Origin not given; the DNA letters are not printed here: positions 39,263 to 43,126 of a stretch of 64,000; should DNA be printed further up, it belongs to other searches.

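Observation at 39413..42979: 1188-aa orphan protein with glycine-zipper transmembrane hairpins: candidate pore-forming or membrane-inserting toxin or effector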

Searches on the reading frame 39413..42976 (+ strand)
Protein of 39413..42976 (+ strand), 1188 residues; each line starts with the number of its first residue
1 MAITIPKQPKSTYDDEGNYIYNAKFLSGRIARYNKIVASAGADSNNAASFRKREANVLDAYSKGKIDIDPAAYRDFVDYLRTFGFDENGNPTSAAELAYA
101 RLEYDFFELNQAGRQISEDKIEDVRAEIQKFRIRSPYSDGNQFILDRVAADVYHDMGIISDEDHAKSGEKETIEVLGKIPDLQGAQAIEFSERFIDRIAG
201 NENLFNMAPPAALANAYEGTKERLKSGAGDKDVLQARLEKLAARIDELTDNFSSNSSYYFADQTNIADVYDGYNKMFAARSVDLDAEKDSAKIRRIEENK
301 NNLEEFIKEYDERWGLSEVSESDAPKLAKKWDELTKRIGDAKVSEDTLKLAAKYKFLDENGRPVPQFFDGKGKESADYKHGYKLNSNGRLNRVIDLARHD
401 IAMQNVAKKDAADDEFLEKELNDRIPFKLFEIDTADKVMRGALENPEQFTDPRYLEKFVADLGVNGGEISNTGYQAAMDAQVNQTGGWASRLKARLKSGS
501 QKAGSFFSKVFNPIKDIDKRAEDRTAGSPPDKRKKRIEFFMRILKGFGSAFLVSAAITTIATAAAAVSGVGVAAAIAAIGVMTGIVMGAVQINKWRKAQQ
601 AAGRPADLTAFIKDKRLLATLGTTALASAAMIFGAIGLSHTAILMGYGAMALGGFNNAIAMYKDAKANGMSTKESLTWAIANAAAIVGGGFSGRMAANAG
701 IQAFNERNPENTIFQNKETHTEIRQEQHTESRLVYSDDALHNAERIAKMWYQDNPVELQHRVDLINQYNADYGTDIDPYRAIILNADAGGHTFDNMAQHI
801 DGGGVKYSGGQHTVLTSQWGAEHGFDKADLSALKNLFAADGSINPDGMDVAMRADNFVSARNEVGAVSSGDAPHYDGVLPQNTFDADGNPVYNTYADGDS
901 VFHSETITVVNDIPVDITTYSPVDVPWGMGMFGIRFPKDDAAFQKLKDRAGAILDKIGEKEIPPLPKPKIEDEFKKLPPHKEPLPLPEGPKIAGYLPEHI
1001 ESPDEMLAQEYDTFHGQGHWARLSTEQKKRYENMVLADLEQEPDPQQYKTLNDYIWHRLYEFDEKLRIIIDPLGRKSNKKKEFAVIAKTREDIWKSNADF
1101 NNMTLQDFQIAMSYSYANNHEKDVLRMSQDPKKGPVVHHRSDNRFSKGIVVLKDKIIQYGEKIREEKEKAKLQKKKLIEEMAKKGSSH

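Call 6: search_protein_families(library=pfam, proteins=[window:39413-42976:+], max_evalue=0.01)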
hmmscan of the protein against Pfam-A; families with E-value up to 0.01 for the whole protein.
window:39413-42976:+ (1188 aa): 0 families

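Call 7: search_protein_families(library=phrogs, proteins=[window:39413-42976:+], max_evalue=0.1)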
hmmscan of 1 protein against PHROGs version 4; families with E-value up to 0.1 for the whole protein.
window:39413-42976:+ (1188 aa): 2 families
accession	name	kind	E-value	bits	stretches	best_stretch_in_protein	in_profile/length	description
phrog_35457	-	unknown function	0.01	17.2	1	378-426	21-70/76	-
phrog_29068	-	unknown function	0.031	15.6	0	228-296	32-97/117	-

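Call 8: search_solved_structures(query=window:39413-42976:+, max_evalue=1)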
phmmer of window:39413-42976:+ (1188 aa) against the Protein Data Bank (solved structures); distinct sequences matched with E-value up to 1: 4.
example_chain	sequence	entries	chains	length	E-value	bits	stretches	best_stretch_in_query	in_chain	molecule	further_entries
1tzt_A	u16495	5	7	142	0.14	13.1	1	282-376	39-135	N utilization substance protein B homolog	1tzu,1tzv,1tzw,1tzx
7p3r_A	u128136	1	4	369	0.42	11.5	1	531-597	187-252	MakA tetramer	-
6dfp_A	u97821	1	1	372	0.42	11.5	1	531-597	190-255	VCA0883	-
6ezv_X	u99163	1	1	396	0.48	11.3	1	531-597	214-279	Non-hemolytic enterotoxin lytic component L1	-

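Call 9: find_homologous_proteins(query=window:39413-42976:+)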
Query window:39413-42976:+ (1188 aa): 55 proteins with E <= 0.001 among 8000 candidates.
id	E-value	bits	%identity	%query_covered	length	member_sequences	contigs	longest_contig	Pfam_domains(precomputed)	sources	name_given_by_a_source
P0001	0.0e+0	2692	100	100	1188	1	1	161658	-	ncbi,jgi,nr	ncbi:MAG: hypothetical protein LBD50_01380 [Rickettsiales bacterium]|jgi:hypothetical protein|nr:hyp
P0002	0.0e+0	1419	59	89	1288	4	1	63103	-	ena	-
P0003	0.0e+0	1415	57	90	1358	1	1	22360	-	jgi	jgi:hypothetical protein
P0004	0.0e+0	1267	52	95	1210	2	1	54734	-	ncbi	-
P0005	0.0e+0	1252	57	83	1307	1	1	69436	-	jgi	-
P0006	0.0e+0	1233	51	95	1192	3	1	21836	-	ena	-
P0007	0.0e+0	1177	61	70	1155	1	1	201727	-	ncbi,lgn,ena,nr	ncbi:hypothetical protein HDR61_01930 [bacterium]|nr:hypothetical protein [bacterium]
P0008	9.3e-298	1009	50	79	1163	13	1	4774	-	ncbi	-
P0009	8.0e-297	1006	55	70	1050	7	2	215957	-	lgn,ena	-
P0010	3.2e-296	1004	50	81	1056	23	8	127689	-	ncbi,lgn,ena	-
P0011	2.5e-292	991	55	70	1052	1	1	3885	-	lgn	-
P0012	2.5e-290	984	47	82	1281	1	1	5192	-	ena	-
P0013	3.4e-289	980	49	78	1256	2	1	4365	-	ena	-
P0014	2.9e-287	974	49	78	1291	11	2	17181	-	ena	-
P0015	4.0e-287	974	49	78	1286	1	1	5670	-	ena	-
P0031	8.8e-186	638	41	71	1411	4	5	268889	-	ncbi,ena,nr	ncbi:MAG: hypothetical protein J5620_00965 [Alphaproteobacteria bacterium]|nr:hypothetical protein [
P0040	2.4e-117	411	34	77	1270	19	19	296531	-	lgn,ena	-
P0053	8.9e-98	347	31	75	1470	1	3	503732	-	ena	-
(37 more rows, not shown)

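Call 17: find_encoding_contigs(protein=P0007, flank=8000, max_places=2)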
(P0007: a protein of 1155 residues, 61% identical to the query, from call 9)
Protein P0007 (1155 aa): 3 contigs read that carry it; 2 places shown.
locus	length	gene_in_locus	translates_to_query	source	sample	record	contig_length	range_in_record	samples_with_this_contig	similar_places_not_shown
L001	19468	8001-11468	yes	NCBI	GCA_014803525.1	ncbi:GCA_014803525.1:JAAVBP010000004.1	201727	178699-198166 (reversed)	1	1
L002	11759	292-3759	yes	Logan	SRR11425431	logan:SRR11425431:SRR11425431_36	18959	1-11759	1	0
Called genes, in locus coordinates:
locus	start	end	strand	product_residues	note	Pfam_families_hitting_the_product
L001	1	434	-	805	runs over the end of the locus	PF27097:VirB4_TrbE_N, PF03135:CagE_TrbE_VirB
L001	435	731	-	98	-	PF05101:VirB3 (weak)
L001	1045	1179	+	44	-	PF00444:Ribosomal_L36 (weak)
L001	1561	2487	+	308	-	-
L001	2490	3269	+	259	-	-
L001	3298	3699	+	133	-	-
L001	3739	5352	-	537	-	PF00005:ABC_tran, PF02463:SMC_N (faint), PF03193:RsgA_GTPase (faint), PF13476:AAA_23 (faint), PF13555:AAA_29 (faint), PF01926:MMR_HSR1 (faint), PF12848:ABC_tran_Xtn (weak), PF00005:ABC_tran, +3 more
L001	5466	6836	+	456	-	PF01554:MatE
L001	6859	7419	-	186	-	-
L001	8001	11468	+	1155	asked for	-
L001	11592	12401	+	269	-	PF04028:DUF374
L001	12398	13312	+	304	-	PF02606:LpxK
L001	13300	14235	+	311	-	PF03331:LpxC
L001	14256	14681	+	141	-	-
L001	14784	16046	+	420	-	PF06864:PAP_PilO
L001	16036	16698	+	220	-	PF11068:YlqD (faint)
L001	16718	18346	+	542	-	PF00437:T2SSE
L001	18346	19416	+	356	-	PF00482:T2SSF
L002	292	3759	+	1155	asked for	-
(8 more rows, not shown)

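Call 18: find_encoding_contigs(protein=P0031, flank=8000, max_places=1)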
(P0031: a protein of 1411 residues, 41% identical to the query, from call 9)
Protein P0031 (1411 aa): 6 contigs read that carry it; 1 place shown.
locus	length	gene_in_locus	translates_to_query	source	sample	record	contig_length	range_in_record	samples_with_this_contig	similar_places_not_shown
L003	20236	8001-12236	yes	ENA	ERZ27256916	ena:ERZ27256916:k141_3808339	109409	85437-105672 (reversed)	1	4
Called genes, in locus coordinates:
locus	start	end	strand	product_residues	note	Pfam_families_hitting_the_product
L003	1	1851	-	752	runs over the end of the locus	PF08478:POTRA_1 (faint), PF07244:POTRA, PF01103:Omp85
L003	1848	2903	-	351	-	PF02163:Peptidase_M50, PF13180:PDZ_2 (weak), PF17820:PDZ_6 (weak)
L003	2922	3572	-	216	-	PF01148:CTP_transf_1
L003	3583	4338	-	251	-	PF01255:Prenyltransf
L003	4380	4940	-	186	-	PF01765:RRF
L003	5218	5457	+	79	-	PF01541:GIY-YIG, PF10544:T5orf172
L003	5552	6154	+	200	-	PF00300:His_Phos_1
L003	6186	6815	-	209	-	-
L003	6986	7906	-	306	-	PF01699:Na_Ca_ex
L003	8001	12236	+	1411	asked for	-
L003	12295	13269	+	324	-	-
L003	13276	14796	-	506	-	PF13541:ChlI, PF00493:MCM (weak), PF01078:Mg_chelatase, PF00158:Sigma54_activat (faint), PF07728:AAA_5, PF13335:Mg_chelatase_C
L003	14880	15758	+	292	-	PF10502:Peptidase_S26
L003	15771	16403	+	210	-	PF14622:Ribonucleas_3_3, PF00636:Ribonuclease_3, PF00035:dsrm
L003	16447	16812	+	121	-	PF03840:SecG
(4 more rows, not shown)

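Call 19: find_encoding_contigs(protein=P0040, flank=8000, max_places=1)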
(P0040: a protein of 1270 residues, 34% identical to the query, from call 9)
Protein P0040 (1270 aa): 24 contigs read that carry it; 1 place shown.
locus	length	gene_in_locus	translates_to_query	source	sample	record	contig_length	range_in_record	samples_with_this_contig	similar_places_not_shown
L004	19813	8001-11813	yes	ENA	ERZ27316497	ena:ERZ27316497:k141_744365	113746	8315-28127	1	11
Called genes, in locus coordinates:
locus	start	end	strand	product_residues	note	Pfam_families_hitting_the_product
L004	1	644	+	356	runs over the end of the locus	PF00482:T2SSF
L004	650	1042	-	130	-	-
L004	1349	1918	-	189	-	-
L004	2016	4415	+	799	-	PF02518:HATPase_c, PF00204:DNA_gyraseB, PF01751:Toprim, PF00986:DNA_gyraseB_C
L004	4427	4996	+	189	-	-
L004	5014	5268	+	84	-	-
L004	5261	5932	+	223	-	-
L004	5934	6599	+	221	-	-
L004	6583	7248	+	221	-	PF03167:UDG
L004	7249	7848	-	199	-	PF09411:PagL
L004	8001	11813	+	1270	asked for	-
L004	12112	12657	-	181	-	PF13302:Acetyltransf_3, PF00583:Acetyltransf_1, PF13420:Acetyltransf_4 (weak)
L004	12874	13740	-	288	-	-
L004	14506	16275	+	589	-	PF01336:tRNA_anti-codon, PF00152:tRNA-synt_2, PF02938:GAD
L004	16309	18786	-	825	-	PF05170:AsmA (weak)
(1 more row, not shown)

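Call 20: find_encoding_contigs(protein=P0053, flank=8000, max_places=1)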
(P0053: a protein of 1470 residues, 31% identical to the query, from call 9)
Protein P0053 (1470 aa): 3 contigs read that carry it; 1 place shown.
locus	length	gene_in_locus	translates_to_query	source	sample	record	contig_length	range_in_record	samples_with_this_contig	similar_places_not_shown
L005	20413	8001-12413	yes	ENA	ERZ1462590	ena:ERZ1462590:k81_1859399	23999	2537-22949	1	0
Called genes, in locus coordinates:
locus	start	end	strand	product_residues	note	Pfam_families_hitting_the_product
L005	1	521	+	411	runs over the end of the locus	PF07690:MFS_1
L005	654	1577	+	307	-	PF00535:Glycos_transf_2, PF10111:Glyco_tranf_2_2, PF13641:Glyco_tranf_2_3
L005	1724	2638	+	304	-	PF13641:Glyco_tranf_2_3, PF00535:Glycos_transf_2, PF10111:Glyco_tranf_2_2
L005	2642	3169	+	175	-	-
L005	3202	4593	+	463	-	PF00884:Sulfatase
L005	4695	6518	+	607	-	-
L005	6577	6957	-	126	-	-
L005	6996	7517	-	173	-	PF07661:MORN_2 (faint)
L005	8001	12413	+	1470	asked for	-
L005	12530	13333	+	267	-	PF00480:ROK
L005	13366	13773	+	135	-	-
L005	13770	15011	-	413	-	PF01743:PolyA_pol, PF12627:PolyA_pol_RNAbd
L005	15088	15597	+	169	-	PF06776:IalB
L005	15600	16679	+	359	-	PF21016:RlmN_N, PF04055:Radical_SAM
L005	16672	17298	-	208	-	PF00072:Response_reg, PF00196:GerE, PF08281:Sigma70_r4_2 (weak)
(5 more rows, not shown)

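Call 21: find_encoding_contigs(protein=P0002, flank=8000, max_places=1)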
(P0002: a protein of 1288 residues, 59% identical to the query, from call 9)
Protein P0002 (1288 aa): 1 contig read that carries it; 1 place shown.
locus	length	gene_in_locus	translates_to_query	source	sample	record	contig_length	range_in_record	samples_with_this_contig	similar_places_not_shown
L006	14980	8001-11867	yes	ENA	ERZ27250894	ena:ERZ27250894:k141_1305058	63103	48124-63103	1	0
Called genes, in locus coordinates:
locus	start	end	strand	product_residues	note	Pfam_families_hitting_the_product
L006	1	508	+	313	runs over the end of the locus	PF01116:F_bP_aldolase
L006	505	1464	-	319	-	PF01368:DHH, PF02272:DHHA1 (weak)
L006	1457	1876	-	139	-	PF03652:RuvX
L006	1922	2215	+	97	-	PF02686:GatC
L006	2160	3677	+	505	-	PF01425:Amidase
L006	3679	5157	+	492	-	PF02934:GatB_N, PF02637:GatB_Yqey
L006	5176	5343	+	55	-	-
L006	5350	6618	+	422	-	PF00919:UPF0004, PF04055:Radical_SAM, PF01938:TRAM (weak)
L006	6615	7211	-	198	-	-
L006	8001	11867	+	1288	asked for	-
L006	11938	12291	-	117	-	PF11149:DUF2924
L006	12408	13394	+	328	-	PF00239:Resolvase, PF04055:Radical_SAM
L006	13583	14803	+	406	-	PF13356:Arm-DNA-bind_3, PF22022:Phage_int_M (faint), PF00589:Phage_integrase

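Call 27: search_solved_structures(query=A1, max_evalue=10)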
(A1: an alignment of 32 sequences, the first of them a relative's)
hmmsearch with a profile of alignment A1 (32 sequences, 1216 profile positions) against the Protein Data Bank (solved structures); distinct sequences matched with E-value up to 10: 18.
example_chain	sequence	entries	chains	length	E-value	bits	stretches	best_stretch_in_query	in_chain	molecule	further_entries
9wxr_A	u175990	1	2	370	0.013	16.6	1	599-633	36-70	Rhodopsin,Chemotaxis protein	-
7qv3_v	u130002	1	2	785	0.068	14.1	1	1013-1156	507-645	Endonuclease MutS2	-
8qpp_W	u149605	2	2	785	0.21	12.5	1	1013-1157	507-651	Endonuclease MutS2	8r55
6r4s_A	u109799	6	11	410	0.85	10.5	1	6-104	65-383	DNA primase small subunit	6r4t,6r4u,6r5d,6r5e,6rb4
9f5x_N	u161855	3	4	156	0.86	10.5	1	675-712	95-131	NADH dehydrogenase [ubiquinone] 1 alpha subcomplex subunit 12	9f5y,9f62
8vy3_A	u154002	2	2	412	0.86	10.5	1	6-104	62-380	DNA primase small subunit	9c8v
6f1t_X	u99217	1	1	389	1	10.3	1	939-1121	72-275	BICD family-like cargo adapter 1,BICD family-like cargo adapter 1,BICD family-like cargo a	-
6f1t_x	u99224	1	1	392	1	10.2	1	939-1121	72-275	BICD family-like cargo adapter 1,BICD family-like cargo adapter 1,BICD family-like cargo a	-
2yew_A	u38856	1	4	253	1.1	10.1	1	912-971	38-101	CAPSID PROTEIN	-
5yfp_A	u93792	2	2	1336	1.3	9.9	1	940-1142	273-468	Exocyst complex component SEC3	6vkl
7w5b_3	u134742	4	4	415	1.3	9.9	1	997-1134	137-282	NF-kappa-B-activating protein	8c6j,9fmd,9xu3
6egc_A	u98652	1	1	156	2.6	8.9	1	1008-1133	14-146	SC_2L4HC2_23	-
6znm_X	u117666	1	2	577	2.7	8.8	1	939-1120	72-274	BICD family-like cargo adapter 1,BICD family-like cargo adapter 1,BICDR1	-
9vvi_W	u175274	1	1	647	5.1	8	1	997-1122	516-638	Probable ATP-binding protein YheS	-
5oi7_A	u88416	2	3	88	5.5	7.8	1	1008-1079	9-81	Centrosomal protein of 85 kDa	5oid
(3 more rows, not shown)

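Call 28: search_protein_families(library=pfam, alignment_id=A1, max_evalue=0.1)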
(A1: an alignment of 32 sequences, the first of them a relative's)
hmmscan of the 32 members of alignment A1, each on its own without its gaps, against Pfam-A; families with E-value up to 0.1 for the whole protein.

A. member 1, P0001 (1188 aa): 1 family
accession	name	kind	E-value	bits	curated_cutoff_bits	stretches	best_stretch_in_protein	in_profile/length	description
PF23791.1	DUF7173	-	0.042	14.3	27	0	317-408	8-88/145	Family of unknown function (DUF7173)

B. families by the number of members that match (of 32 scanned): 23 families
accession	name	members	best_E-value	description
PF05055.17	DUF677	6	0.0012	Protein of unknown function (DUF677)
PF20990.2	DUF2207_C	2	0.0015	Predicted membrane protein (DUF2207) C-terminal domain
PF09925.14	DUF2157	2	0.0073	Predicted membrane protein (DUF2157)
PF18493.6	DUF5617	2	0.01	Domain of unknown function (DUF5617)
PF00523.23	Fusion_gly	2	0.067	Fusion glycoprotein F0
PF05887.16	Trypan_PARP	1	0.0014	Procyclic acidic repetitive protein (PARP)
PF10303.14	DUF2408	1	0.0019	Protein of unknown function (DUF2408)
PF08287.16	DASH_Spc19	1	0.0036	Spc19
PF12420.13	DUF3671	1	0.0066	Fam-L, Fam-M like protein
PF16494.10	Na_Ca_ex_C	1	0.0097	C-terminal extension of sodium/calcium exchanger domain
PF14880.11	COX14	1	0.016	Cytochrome oxidase c assembly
PF07244.20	POTRA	1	0.018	Surface antigen variable number repeat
PF22205.1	Csm6_6H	1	0.027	Csm6 6H domain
PF09851.14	SHOCT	1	0.04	Short C-terminal domain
PF23791.1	DUF7173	1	0.042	Family of unknown function (DUF7173)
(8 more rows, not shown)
